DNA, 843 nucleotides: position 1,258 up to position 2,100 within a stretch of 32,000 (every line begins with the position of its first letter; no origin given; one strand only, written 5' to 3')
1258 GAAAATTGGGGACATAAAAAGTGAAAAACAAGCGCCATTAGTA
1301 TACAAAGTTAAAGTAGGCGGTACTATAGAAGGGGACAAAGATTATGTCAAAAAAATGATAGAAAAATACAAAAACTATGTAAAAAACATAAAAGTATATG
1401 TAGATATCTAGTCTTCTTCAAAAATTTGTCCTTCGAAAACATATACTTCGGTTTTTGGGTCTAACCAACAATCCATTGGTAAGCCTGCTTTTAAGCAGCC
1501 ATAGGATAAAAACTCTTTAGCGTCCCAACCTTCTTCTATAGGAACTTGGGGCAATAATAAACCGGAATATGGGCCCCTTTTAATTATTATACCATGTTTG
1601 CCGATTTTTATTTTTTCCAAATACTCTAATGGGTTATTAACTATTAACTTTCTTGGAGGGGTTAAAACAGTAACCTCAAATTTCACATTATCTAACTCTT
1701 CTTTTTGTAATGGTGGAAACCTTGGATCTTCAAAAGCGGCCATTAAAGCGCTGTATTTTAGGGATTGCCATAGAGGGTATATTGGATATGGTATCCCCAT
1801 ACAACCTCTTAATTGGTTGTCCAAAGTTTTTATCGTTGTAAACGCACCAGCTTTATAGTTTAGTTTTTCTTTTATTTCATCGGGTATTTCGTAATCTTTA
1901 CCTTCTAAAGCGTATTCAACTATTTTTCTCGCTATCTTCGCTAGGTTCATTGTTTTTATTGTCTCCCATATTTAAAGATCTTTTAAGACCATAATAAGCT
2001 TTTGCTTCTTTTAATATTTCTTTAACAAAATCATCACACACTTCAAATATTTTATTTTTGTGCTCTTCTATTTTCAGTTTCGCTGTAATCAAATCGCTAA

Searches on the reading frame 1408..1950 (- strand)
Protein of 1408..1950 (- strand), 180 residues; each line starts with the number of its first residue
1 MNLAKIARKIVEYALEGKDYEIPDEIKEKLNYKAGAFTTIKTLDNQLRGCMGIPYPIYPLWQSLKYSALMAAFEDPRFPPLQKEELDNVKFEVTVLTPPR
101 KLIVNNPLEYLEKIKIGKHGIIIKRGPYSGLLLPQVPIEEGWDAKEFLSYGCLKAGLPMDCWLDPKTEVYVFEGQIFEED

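Call 62: find_encoding_contigs(protein=window:1408-1950:-, flank=10000, max_places=6)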
Protein window:1408-1950:- (180 aa): 18 contigs read that carry it; 6 places shown.
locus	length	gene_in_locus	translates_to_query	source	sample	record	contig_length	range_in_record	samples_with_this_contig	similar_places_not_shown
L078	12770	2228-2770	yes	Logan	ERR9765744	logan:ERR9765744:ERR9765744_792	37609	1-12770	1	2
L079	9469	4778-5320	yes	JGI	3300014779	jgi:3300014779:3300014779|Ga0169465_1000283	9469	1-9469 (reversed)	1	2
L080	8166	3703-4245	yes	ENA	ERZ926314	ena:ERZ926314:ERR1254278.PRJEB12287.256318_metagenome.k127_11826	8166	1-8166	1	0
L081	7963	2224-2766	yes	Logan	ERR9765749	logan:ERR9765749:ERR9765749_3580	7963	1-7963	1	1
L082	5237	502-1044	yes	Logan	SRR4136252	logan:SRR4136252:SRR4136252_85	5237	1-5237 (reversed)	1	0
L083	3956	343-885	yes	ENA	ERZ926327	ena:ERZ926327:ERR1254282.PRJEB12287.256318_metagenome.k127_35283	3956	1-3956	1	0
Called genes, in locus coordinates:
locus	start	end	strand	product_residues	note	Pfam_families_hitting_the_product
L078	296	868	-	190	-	-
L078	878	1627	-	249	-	-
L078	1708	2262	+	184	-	-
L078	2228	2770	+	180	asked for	PF01871:AMMECR1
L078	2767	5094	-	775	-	-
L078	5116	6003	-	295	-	PF01555:N6_N4_Mtase (weak), PF01170:UPF0020, PF13847:Methyltransf_31 (weak), PF09445:Methyltransf_15 (weak)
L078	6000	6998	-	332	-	PF05833:NFACT_N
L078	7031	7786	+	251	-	PF02355:SecD_SecF_C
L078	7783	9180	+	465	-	PF02355:SecD_SecF_C (weak)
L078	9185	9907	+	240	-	PF04312:DUF460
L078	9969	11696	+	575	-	PF17915:zf_Rg, PF04851:ResIII, PF00270:DEAD, PF00271:Helicase_C (faint)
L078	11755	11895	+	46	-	PF00096:zf-C2H2 (weak)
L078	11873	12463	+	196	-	-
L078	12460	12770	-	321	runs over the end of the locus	PF00297:Ribosomal_L3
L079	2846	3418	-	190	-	-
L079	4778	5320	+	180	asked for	PF01871:AMMECR1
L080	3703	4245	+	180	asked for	PF01871:AMMECR1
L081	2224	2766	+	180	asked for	PF01871:AMMECR1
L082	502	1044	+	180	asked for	PF01871:AMMECR1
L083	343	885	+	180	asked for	PF01871:AMMECR1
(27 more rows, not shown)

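Call 65: list_cluster_members(proteins=[L078:11873-12463:+, L078:9969-11696:+, L078:11755-11895:+])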
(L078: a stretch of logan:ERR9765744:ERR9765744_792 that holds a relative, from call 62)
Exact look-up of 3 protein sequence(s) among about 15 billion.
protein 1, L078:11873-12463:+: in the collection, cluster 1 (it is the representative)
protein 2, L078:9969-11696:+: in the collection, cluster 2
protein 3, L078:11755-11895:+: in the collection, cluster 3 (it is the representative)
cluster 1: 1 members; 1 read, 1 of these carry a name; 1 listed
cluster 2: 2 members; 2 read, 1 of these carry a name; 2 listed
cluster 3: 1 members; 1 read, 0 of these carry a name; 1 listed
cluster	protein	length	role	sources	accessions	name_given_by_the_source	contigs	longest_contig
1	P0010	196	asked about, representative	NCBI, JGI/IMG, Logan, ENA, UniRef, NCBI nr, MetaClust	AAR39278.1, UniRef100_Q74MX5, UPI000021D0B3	NEQ432 [Nanoarchaeum equitans Kin4-M] | NEQ432 n=1 Tax=Nanoarchaeum equitans (strain Kin4-M) TaxID=228908 RepID=Q74MX5_NANEQ | status=active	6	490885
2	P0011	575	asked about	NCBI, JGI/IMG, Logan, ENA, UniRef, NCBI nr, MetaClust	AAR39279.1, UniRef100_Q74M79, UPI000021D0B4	NEQ434 [Nanoarchaeum equitans Kin4-M] | Reverse gyrse subunit B n=1 Tax=Nanoarchaeum equitans (strain Kin4-M) TaxID=228908 ... | status=active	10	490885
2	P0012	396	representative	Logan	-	-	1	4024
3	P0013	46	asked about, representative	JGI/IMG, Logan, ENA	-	-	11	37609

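Call 66: find_encoding_contigs(protein=P0010, flank=10000, max_places=5)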
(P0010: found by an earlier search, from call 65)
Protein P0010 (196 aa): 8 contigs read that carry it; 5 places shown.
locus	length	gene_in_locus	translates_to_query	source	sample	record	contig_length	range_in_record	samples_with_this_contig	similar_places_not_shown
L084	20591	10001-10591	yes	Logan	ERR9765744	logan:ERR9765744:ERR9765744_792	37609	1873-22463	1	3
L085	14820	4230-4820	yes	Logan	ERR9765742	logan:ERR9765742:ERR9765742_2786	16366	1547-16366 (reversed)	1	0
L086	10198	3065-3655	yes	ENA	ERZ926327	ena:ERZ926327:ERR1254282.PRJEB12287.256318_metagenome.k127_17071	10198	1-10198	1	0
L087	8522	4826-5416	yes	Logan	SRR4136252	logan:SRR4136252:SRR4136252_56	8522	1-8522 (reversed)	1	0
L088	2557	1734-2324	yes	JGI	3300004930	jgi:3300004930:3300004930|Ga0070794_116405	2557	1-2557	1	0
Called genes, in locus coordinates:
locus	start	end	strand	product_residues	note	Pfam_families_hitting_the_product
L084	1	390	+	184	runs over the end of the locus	-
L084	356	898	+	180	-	PF01871:AMMECR1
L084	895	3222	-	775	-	-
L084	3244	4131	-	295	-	PF01555:N6_N4_Mtase (weak), PF01170:UPF0020, PF13847:Methyltransf_31 (weak), PF09445:Methyltransf_15 (weak)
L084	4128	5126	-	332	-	PF05833:NFACT_N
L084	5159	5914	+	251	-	PF02355:SecD_SecF_C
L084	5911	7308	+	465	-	PF02355:SecD_SecF_C (weak)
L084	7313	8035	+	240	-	PF04312:DUF460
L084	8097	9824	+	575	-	PF17915:zf_Rg, PF04851:ResIII, PF00270:DEAD, PF00271:Helicase_C (faint)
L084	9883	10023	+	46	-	PF00096:zf-C2H2 (weak)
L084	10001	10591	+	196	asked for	-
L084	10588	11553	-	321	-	PF00297:Ribosomal_L3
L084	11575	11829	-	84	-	-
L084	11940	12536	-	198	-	PF01949:Endo_dU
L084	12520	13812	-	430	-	PF05673:DUF815 (weak), PF05496:RuvB_N (weak), PF00004:AAA, PF21960:RCF1-5-like_lid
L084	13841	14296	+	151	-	-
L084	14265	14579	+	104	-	PF01985:CRS1_YhbY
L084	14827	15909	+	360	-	PF04998:RNA_pol_Rpb1_5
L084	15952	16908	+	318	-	PF00633:HHH (faint), PF12826:HHH_2 (weak), PF12836:HHH_3 (faint), PF14520:HHH_5, PF00154:RecA_N (weak), PF13481:AAA_25, PF08423:Rad51, PF06745:ATPase (weak)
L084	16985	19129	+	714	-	PF00437:T2SSE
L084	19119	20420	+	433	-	PF02926:THUMP, PF02568:ThiI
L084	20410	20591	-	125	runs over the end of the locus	PF01870:Hjc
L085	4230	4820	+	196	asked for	-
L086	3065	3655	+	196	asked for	-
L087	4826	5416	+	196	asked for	-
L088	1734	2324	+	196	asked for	-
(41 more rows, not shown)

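Call 70: find_homologous_proteins(query=L084:19119-20420:+, max_evalue=1e-100)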
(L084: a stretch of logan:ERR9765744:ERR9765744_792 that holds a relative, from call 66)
Query L084:19119-20420:+ (433 aa): 2 proteins with E <= 1e-100 among 8000 candidates.
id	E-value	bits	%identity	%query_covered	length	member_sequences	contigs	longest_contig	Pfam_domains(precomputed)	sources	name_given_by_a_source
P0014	3.0e-275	931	100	100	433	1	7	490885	PF02926.23,PF02568.21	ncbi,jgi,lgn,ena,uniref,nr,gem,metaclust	ncbi:NEQ423 [Nanoarchaeum equitans Kin4-M]|uniref:Probable tRNA sulfurtransferase n=1 Tax=Nanoarchae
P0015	4.4e-156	538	62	98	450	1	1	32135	PF02926.23,PF02568.21,PF22025.2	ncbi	-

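Call 71: find_encoding_contigs(protein=P0014, flank=10000, max_places=6)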
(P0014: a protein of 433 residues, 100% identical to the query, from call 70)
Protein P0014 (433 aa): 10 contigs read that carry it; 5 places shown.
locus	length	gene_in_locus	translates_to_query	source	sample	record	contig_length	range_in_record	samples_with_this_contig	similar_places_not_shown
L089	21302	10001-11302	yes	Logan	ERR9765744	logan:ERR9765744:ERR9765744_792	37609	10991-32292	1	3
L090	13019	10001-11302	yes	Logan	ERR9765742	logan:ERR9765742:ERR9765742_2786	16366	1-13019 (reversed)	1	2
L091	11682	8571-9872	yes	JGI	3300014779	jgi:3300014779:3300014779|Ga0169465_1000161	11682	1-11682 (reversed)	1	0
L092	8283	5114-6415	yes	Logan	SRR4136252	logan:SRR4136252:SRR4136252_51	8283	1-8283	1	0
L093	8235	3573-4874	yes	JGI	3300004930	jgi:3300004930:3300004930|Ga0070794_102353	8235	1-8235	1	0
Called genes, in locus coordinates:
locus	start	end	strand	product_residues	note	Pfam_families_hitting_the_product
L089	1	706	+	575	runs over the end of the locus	PF17915:zf_Rg, PF04851:ResIII, PF00270:DEAD, PF00271:Helicase_C (faint)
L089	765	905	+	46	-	PF00096:zf-C2H2 (weak)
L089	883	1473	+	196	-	-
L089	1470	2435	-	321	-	PF00297:Ribosomal_L3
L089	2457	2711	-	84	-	-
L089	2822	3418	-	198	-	PF01949:Endo_dU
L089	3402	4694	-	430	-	PF05673:DUF815 (weak), PF05496:RuvB_N (weak), PF00004:AAA, PF21960:RCF1-5-like_lid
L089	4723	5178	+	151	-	-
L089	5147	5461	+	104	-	PF01985:CRS1_YhbY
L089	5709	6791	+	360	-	PF04998:RNA_pol_Rpb1_5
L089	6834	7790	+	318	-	PF00633:HHH (faint), PF12826:HHH_2 (weak), PF12836:HHH_3 (faint), PF14520:HHH_5, PF00154:RecA_N (weak), PF13481:AAA_25, PF08423:Rad51, PF06745:ATPase (weak)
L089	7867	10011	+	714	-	PF00437:T2SSE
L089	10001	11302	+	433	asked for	PF02926:THUMP, PF02568:ThiI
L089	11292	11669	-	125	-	PF01870:Hjc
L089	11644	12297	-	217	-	PF00590:TP_methylase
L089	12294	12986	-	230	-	PF02463:SMC_N (faint), PF00005:ABC_tran, PF13175:AAA_15 (faint), PF13304:AAA_21 (weak)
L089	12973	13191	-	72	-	-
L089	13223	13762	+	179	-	-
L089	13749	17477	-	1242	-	PF03833:PolC_DP2_N, PF24844:PolC_DP2_central, PF24846:PolC_DP2_cat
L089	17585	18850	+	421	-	-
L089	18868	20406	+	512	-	PF00587:tRNA-synt_2b, PF03129:HGTP_anticodon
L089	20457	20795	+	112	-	-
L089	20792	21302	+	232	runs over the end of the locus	PF05362:Lon_C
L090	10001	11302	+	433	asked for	PF02926:THUMP, PF02568:ThiI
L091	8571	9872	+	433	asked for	PF02926:THUMP, PF02568:ThiI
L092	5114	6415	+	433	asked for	PF02926:THUMP, PF02568:ThiI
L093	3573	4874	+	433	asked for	PF02926:THUMP, PF02568:ThiI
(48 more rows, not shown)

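Call 75: find_homologous_proteins(query=L089:18868-20406:+, max_evalue=1e-100)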
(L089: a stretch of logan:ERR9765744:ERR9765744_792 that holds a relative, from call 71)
Query L089:18868-20406:+ (512 aa): 2885 proteins with E <= 1e-100 among 8000 candidates; the best 120 are listed.
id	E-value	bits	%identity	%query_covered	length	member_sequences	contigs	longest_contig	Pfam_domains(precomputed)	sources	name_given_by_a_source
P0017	0.0e+0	1161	100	100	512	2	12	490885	PF03129.26,PF00587.31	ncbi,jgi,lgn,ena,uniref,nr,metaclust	ncbi:NEQ417 [Nanoarchaeum equitans Kin4-M]|uniref:NEQ417 n=1 Tax=Nanoarchaeum equitans (strain Kin4-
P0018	2.8e-232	790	72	68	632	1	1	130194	PF03129.26,PF00587.31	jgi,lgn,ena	-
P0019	1.8e-190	652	58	96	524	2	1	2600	PF03129.26,PF00587.31,PF28494.1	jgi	-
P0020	9.0e-184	630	56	99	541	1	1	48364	PF03129.26,PF00587.31,PF28494.1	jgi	jgi:glycyl-tRNA synthetase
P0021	1.9e-172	593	57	97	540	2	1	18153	PF03129.26,PF00587.31,PF28494.1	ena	-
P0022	2.9e-172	592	57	97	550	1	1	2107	PF03129.26,PF00587.31,PF28494.1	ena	-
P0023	2.6e-167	576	56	99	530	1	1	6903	PF03129.26,PF00587.31,PF28494.1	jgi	jgi:glycyl-tRNA synthetase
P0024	4.4e-167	575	55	97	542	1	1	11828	PF03129.26,PF00587.31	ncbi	-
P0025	1.4e-166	573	53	99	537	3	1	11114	PF03129.26,PF00587.31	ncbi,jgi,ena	-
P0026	3.0e-166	572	52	99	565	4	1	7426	PF03129.26,PF00587.31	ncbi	-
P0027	1.6e-165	570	55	99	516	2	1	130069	PF03129.26,PF00587.31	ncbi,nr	ncbi:MAG: glycine--tRNA ligase [bacterium]|nr:glycine--tRNA ligase [bacterium]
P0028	5.9e-164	565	55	97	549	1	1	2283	PF03129.26,PF00587.31,PF28494.1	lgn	-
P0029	2.5e-162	559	52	97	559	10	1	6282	PF03129.26,PF00587.31,PF28494.1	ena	-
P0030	1.4e-159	550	53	99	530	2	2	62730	PF03129.26,PF00587.31,PF28494.1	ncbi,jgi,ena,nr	ncbi:MAG TPA: glycine--tRNA ligase [Nautiliaceae bacterium]|nr:glycine--tRNA ligase [Nautiliaceae ba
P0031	1.5e-159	550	53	97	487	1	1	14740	PF03129.26,PF00587.31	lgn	-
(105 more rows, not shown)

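Call 76: find_encoding_contigs(protein=P0017, flank=10000, max_places=10)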
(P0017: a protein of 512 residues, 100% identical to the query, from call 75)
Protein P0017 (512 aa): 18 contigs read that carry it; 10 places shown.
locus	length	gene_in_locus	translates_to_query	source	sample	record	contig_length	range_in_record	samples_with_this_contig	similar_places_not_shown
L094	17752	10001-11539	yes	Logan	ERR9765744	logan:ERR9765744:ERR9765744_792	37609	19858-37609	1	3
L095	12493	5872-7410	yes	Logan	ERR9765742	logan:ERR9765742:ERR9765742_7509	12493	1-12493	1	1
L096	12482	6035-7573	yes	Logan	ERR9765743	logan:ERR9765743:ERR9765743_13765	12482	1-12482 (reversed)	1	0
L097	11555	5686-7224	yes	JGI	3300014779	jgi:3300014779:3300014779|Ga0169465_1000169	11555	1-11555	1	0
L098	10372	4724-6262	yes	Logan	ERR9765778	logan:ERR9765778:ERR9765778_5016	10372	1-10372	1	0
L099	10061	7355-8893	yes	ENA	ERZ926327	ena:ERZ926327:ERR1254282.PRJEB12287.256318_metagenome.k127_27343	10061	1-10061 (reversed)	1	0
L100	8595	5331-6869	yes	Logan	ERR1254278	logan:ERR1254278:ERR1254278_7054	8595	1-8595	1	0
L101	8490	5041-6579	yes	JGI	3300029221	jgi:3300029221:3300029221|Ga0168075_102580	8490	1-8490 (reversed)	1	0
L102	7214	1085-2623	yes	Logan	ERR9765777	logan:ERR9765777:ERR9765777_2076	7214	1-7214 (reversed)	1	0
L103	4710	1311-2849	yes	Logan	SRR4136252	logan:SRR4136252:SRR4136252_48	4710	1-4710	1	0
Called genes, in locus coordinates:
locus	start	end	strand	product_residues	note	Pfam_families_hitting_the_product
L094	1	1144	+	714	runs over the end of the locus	PF00437:T2SSE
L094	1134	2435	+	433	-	PF02926:THUMP, PF02568:ThiI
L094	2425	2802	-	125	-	PF01870:Hjc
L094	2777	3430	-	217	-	PF00590:TP_methylase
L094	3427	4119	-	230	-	PF02463:SMC_N (faint), PF00005:ABC_tran, PF13175:AAA_15 (faint), PF13304:AAA_21 (weak)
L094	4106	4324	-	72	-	-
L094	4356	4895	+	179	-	-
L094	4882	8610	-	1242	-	PF03833:PolC_DP2_N, PF24844:PolC_DP2_central, PF24846:PolC_DP2_cat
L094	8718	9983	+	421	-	-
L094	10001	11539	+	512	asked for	PF00587:tRNA-synt_2b, PF03129:HGTP_anticodon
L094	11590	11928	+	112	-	-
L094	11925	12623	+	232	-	PF05362:Lon_C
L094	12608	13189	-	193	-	-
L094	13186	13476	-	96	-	-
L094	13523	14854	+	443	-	PF00883:Peptidase_M17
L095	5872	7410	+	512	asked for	PF00587:tRNA-synt_2b, PF03129:HGTP_anticodon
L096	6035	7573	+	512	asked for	PF00587:tRNA-synt_2b, PF03129:HGTP_anticodon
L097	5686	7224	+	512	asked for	PF00587:tRNA-synt_2b, PF03129:HGTP_anticodon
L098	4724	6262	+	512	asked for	PF00587:tRNA-synt_2b, PF03129:HGTP_anticodon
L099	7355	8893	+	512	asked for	PF00587:tRNA-synt_2b, PF03129:HGTP_anticodon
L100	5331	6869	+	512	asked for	PF00587:tRNA-synt_2b, PF03129:HGTP_anticodon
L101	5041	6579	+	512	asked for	PF00587:tRNA-synt_2b, PF03129:HGTP_anticodon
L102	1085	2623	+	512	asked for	PF00587:tRNA-synt_2b, PF03129:HGTP_anticodon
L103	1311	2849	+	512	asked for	PF00587:tRNA-synt_2b, PF03129:HGTP_anticodon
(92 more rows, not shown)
